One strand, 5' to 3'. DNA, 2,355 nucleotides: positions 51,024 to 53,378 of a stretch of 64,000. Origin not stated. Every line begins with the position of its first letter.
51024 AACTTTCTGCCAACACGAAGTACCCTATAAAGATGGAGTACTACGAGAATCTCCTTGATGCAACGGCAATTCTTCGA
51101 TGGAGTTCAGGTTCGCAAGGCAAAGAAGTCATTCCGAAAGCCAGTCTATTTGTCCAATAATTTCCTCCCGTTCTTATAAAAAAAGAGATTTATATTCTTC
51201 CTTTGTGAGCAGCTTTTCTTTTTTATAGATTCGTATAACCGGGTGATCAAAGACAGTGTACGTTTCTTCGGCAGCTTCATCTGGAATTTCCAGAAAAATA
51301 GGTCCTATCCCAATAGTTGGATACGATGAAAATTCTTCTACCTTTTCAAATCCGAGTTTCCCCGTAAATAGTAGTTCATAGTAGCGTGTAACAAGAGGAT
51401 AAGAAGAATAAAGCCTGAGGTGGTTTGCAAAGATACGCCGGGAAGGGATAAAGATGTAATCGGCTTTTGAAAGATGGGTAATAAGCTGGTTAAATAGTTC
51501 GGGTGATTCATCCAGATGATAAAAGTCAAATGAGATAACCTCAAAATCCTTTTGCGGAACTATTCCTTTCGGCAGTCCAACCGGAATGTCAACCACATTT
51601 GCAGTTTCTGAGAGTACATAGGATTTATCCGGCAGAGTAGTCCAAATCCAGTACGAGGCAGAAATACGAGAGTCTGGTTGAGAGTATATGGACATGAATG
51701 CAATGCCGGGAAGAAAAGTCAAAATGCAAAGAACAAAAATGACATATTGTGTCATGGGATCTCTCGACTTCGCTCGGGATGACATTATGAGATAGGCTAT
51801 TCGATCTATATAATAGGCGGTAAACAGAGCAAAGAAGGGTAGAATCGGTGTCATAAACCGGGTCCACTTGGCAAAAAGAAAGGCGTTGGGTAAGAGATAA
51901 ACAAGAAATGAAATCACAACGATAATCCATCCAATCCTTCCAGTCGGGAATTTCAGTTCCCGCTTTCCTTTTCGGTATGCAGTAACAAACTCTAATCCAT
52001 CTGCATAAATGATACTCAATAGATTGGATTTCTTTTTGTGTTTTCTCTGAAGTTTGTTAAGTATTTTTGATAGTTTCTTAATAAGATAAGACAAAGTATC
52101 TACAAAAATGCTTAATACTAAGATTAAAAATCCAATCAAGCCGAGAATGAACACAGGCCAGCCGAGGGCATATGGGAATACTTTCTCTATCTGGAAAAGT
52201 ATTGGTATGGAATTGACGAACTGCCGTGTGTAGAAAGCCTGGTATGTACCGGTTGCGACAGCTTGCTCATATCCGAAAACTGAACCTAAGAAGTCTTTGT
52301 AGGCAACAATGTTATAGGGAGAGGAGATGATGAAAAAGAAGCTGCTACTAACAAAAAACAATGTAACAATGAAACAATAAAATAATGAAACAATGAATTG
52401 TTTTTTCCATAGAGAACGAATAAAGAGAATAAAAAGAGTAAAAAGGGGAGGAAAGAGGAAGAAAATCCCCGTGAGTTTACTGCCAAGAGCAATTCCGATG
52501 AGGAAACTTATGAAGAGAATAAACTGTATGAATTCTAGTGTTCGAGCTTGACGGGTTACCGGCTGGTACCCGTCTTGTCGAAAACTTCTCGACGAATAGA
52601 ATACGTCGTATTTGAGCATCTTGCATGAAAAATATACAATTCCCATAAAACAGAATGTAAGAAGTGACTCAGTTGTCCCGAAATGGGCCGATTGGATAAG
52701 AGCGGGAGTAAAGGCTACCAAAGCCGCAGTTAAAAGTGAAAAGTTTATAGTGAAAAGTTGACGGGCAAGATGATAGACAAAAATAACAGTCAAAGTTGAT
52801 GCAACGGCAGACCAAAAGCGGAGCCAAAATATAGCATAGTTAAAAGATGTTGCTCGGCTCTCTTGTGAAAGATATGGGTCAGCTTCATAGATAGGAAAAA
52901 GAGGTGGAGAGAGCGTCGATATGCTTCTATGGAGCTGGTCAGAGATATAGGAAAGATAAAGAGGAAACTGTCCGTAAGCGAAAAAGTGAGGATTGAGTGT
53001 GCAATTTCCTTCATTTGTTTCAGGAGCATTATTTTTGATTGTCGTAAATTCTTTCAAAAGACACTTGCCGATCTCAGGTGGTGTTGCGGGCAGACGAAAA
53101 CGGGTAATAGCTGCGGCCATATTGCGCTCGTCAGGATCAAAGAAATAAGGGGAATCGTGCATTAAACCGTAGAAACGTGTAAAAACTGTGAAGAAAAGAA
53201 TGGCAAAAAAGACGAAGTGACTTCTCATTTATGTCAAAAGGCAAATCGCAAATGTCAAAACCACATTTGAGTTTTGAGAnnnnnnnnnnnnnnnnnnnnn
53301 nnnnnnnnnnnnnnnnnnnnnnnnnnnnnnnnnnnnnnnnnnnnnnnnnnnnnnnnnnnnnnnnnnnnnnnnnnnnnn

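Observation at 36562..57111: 20-kb glycan-assembly locus: UbiA (DPPR-synthase-like) plus GT2 polyprenyl-P-sugar synthase plus six GT-C-type membrane transferases, encoded alongside PT-linker secreted proteins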

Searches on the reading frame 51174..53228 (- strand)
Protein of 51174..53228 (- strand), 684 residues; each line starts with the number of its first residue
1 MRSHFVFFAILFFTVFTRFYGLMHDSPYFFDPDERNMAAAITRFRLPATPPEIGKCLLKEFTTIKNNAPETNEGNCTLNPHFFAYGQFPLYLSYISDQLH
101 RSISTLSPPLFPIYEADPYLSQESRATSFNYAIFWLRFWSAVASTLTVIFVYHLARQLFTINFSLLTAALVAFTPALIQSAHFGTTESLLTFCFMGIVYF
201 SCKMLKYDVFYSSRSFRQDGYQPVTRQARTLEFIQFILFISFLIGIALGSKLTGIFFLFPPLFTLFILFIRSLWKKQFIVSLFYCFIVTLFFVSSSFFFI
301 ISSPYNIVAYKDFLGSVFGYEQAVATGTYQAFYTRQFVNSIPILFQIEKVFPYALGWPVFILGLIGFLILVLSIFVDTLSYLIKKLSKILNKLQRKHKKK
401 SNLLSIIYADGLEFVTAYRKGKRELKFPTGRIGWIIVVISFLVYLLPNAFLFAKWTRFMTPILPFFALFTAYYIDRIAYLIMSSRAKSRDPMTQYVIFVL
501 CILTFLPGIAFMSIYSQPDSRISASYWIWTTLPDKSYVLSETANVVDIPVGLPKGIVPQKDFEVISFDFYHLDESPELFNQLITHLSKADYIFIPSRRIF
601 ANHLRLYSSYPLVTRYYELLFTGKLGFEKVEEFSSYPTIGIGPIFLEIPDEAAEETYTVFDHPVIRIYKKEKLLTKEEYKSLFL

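Call 5: search_protein_families(library=pfam, proteins=[window:51174-53228:-], max_evalue=0.01)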
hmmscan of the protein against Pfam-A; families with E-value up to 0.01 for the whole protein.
window:51174-53228:- (684 aa): 2 families
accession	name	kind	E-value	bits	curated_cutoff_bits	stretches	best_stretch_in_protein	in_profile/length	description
PF02366.24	PMT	-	1e-08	35.5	22.7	1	121-301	70-228/245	Dolichyl-phosphate-mannose-protein mannosyltransferase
PF13231.12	PMT_2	-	1.2e-06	29.2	26.1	1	134-206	22-94/160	Dolichyl-phosphate-mannose-protein mannosyltransferase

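Call 6: search_protein_families(library=ncbifam, proteins=[window:51174-53228:-], max_evalue=0.01)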
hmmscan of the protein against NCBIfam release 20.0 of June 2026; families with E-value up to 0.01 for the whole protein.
window:51174-53228:- (684 aa): 0 families

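Call 74: search_solved_structures(query=A7, max_evalue=1, show_alignments=1)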
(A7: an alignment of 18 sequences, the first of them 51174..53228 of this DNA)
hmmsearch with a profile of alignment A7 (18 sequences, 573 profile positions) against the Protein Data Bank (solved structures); distinct sequences matched with E-value up to 1: 5.
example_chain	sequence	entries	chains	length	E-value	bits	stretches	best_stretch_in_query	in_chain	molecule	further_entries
6p25_A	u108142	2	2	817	1.8e-07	33.7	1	98-243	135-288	Dolichyl-phosphate-mannose--protein mannosyltransferase 1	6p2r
5ezm_A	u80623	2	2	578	3.7e-05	26.1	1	101-273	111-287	4-amino-4-deoxy-L-arabinose transferase or related glycosyltransferases of PMT family | 4-amino-4-deoxy-L-arabinose (L-Ara4N) transferase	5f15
6p25_B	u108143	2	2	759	4.9e-05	25.7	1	100-241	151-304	Dolichyl-phosphate-mannose--protein mannosyltransferase 2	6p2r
8k4p_A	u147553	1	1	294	0.16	14.1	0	197-253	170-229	G protein-coupled receptor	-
7cye_A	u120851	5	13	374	0.35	13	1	282-445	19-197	Slr1512 protein | Sodium-dependent bicarbonate transporter SbtA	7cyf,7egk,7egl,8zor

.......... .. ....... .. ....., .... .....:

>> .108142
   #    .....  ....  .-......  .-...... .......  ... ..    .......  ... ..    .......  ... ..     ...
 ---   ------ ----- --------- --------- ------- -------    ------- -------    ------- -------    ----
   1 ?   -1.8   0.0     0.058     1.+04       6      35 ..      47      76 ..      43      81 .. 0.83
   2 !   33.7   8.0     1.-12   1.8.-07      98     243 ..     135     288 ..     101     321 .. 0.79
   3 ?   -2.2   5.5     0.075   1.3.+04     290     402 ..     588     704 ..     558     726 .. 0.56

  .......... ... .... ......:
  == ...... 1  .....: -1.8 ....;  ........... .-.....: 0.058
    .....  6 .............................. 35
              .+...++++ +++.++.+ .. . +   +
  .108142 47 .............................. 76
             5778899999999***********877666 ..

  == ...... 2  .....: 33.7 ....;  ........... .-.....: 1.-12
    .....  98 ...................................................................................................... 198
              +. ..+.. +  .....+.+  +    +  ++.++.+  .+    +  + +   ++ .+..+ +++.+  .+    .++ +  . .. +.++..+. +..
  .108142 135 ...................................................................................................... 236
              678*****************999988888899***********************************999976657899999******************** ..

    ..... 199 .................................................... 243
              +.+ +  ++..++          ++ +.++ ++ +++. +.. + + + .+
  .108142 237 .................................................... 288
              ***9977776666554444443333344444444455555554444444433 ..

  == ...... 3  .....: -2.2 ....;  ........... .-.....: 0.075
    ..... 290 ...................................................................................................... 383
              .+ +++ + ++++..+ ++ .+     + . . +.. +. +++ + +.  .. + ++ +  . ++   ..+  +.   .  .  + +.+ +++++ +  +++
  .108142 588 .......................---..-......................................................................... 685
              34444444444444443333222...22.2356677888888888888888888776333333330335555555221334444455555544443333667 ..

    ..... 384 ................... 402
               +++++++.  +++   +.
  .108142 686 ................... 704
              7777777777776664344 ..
